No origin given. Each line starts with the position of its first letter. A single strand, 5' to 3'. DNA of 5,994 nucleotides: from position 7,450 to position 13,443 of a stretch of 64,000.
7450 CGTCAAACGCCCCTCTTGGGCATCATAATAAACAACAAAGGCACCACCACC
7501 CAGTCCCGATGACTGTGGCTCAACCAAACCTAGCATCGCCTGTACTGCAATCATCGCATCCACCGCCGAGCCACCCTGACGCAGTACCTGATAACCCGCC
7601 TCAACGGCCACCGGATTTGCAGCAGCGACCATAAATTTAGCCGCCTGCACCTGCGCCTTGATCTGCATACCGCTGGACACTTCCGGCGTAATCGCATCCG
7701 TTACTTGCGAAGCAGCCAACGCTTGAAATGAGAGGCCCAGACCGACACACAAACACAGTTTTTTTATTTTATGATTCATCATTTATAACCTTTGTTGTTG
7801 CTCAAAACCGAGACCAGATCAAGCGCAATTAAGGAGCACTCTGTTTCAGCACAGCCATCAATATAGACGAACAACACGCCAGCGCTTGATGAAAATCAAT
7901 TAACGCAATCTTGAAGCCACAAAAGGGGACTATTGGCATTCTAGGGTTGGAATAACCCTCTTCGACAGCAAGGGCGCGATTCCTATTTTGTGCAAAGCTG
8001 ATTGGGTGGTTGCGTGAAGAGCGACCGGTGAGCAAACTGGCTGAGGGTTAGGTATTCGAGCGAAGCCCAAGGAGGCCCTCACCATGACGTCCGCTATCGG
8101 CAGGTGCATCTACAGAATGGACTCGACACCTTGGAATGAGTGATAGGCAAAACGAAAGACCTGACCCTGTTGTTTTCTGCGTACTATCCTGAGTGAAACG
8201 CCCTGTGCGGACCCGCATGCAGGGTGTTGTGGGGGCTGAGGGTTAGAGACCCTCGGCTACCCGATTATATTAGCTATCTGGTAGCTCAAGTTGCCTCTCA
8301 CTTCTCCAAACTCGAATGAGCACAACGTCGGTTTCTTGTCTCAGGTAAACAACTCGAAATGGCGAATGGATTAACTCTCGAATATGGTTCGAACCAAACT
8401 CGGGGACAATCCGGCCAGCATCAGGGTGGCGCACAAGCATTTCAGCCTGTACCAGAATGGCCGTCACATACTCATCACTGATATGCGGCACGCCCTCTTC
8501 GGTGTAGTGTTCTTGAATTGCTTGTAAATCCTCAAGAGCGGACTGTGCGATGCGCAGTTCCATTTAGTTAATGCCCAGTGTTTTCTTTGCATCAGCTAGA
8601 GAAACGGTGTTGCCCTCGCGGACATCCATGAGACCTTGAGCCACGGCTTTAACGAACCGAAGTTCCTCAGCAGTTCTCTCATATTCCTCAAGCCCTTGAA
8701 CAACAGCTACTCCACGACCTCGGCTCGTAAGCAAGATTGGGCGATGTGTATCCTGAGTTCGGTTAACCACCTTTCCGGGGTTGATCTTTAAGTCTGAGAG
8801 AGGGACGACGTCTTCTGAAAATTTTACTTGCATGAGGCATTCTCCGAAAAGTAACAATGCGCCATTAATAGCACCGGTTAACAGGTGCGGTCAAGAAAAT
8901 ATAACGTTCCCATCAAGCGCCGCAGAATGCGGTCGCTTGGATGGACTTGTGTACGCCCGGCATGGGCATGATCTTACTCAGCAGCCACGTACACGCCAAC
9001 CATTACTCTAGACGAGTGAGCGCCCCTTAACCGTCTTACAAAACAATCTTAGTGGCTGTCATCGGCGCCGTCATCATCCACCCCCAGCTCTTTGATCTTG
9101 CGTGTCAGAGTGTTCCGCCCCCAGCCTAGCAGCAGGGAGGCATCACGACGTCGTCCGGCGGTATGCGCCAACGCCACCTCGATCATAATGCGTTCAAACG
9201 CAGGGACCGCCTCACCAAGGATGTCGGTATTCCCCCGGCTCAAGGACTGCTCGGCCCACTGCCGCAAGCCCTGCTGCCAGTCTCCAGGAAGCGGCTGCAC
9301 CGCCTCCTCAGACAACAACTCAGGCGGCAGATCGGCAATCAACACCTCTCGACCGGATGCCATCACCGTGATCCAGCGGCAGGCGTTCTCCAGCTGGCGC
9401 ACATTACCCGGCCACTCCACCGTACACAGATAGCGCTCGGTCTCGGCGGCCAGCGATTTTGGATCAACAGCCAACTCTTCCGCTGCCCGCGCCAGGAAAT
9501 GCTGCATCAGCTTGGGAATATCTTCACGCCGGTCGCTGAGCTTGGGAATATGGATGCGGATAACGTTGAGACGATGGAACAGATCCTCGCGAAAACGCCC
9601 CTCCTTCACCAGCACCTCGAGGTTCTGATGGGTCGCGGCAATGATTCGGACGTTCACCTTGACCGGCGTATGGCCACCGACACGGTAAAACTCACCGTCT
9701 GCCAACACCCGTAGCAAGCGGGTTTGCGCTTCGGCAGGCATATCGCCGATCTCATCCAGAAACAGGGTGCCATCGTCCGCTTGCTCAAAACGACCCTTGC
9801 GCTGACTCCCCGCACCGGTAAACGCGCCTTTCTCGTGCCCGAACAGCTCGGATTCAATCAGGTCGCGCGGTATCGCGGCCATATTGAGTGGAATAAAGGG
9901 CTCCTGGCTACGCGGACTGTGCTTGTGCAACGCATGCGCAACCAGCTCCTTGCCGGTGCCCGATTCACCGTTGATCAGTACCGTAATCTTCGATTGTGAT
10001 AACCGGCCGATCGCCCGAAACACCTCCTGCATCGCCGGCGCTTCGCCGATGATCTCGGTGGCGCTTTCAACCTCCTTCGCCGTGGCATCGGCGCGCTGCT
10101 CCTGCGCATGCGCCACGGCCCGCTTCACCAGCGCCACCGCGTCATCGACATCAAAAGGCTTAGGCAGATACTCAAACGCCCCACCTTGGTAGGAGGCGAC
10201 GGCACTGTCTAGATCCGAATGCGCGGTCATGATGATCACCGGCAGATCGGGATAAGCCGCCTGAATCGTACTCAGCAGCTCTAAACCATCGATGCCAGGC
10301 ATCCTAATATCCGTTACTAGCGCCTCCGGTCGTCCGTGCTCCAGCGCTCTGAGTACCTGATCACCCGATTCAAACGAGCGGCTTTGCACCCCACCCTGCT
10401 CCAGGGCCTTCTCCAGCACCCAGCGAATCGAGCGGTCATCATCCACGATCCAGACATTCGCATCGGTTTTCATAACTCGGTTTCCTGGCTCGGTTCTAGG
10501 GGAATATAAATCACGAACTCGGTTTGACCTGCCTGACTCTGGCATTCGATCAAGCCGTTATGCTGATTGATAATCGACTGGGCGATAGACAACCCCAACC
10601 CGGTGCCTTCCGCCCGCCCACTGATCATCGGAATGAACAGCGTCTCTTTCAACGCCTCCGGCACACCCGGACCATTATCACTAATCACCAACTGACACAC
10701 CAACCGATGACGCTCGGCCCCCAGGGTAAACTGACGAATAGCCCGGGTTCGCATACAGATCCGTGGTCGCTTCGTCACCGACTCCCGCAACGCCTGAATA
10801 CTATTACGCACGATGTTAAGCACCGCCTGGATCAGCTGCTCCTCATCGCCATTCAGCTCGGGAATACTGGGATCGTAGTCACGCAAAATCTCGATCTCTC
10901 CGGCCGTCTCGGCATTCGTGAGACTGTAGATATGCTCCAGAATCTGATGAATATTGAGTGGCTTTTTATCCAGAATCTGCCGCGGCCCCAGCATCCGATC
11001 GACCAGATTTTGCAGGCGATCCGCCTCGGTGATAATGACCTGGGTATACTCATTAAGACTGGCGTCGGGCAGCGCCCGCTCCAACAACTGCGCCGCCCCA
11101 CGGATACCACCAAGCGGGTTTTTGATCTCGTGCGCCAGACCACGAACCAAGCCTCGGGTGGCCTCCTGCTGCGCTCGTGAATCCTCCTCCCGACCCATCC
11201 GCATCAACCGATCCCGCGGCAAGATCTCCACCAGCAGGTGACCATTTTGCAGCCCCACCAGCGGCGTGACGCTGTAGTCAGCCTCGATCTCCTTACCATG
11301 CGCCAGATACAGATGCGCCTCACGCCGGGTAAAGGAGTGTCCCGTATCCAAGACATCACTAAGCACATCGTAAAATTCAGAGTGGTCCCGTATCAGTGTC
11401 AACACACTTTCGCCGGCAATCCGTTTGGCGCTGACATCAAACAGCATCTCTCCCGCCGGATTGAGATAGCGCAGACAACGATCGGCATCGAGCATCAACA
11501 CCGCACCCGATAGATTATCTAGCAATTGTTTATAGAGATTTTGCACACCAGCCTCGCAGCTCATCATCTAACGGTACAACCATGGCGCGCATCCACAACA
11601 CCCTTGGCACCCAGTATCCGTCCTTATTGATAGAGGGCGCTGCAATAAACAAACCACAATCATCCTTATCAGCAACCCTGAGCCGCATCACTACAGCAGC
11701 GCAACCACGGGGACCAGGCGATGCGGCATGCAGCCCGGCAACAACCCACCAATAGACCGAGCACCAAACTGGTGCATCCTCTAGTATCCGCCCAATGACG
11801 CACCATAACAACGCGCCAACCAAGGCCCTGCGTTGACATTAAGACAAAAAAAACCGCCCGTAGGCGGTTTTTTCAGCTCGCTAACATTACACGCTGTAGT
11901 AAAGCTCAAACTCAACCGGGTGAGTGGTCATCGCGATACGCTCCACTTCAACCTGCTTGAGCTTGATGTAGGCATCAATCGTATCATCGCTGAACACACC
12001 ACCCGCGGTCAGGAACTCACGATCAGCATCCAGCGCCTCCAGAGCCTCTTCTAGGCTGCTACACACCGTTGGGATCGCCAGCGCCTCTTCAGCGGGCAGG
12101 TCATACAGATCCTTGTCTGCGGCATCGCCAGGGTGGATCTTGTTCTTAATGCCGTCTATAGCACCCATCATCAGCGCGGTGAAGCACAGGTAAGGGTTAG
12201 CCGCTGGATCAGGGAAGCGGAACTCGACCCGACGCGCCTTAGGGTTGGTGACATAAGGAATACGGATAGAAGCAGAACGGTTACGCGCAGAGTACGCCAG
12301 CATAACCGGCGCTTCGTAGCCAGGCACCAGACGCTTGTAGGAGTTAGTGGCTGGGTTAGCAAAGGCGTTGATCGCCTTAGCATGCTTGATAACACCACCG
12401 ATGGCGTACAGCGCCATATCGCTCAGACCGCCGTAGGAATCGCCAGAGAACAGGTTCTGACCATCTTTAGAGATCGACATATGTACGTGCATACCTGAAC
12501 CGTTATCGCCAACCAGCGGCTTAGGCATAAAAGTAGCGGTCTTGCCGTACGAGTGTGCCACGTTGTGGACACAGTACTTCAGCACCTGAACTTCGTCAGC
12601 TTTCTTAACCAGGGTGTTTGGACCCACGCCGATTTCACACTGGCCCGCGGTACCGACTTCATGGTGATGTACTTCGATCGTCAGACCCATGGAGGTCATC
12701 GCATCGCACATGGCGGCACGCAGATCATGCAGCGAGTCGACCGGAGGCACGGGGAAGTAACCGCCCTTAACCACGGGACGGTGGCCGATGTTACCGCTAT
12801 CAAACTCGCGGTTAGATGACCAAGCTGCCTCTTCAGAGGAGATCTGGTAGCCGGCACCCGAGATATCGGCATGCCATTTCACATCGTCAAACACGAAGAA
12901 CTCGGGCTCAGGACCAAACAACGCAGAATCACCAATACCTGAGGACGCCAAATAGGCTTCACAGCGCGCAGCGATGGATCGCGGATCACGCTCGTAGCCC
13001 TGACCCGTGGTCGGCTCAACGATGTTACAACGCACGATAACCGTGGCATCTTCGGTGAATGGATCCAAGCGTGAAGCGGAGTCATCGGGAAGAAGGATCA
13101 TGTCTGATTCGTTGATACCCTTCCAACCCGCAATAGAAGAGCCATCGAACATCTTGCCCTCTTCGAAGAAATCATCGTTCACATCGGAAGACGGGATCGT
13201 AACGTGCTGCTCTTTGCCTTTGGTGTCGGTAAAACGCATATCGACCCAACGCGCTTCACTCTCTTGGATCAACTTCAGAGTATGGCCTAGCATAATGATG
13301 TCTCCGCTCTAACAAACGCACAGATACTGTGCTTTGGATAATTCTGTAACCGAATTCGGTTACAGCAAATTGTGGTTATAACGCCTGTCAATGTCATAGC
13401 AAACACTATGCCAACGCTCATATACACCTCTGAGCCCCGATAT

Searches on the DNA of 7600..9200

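Call 96: search_rna_families(source=window, start=7600, end=9200, threshold=evalue, max_evalue=0.1)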
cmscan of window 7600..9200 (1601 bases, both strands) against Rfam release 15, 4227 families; matches with E-value up to 0.1: 1.
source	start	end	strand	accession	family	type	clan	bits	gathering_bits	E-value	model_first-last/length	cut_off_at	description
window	8196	8265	+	RF00029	Intron_gpII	Intron;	-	48.5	40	4.7e-08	1-77/77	no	Group II catalytic intron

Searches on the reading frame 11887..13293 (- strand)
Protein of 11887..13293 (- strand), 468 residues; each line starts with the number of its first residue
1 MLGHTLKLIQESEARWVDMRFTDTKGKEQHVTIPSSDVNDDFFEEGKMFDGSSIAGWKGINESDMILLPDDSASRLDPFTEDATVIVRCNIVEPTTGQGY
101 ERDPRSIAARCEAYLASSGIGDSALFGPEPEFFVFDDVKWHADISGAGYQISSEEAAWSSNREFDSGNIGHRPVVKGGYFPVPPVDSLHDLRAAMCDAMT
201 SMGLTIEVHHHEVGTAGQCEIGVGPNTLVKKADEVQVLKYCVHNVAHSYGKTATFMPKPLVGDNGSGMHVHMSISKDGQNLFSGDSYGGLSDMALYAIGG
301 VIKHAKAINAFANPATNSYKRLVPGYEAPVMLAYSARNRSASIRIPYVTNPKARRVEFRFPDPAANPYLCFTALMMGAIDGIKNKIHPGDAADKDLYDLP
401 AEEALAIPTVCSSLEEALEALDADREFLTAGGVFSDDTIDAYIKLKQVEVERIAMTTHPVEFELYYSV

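Call 93: search_protein_families(library=ncbifam, proteins=[window:11887-13293:-], max_evalue=1e-10)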
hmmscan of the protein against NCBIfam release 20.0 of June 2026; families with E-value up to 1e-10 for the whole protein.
window:11887-13293:- (468 aa): 5 families
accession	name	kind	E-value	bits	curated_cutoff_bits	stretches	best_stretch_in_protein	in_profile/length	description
NF007006.0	PRK09469.1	equivalog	8.4e-259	858.8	845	1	4-468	5-469/469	glutamate--ammonia ligase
TIGR00653.1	GlnA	equivalog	3e-193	642.7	429.15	1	5-467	3-462/462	type I glutamate--ammonia ligase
TIGR03105.1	gln_synth_III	equivalog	6.4e-66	222.6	469.6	1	193-465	161-433/435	type III glutamate--ammonia ligase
NF045547.1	GGputSyn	equivalog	4.8e-57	193.6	650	1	170-454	146-431/438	gamma-glutamylputrescine synthetase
NF041605.1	gln_syn_GlnII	equivalog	2.1e-15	56.7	500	1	190-377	148-326/333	glutamine synthetase GlnII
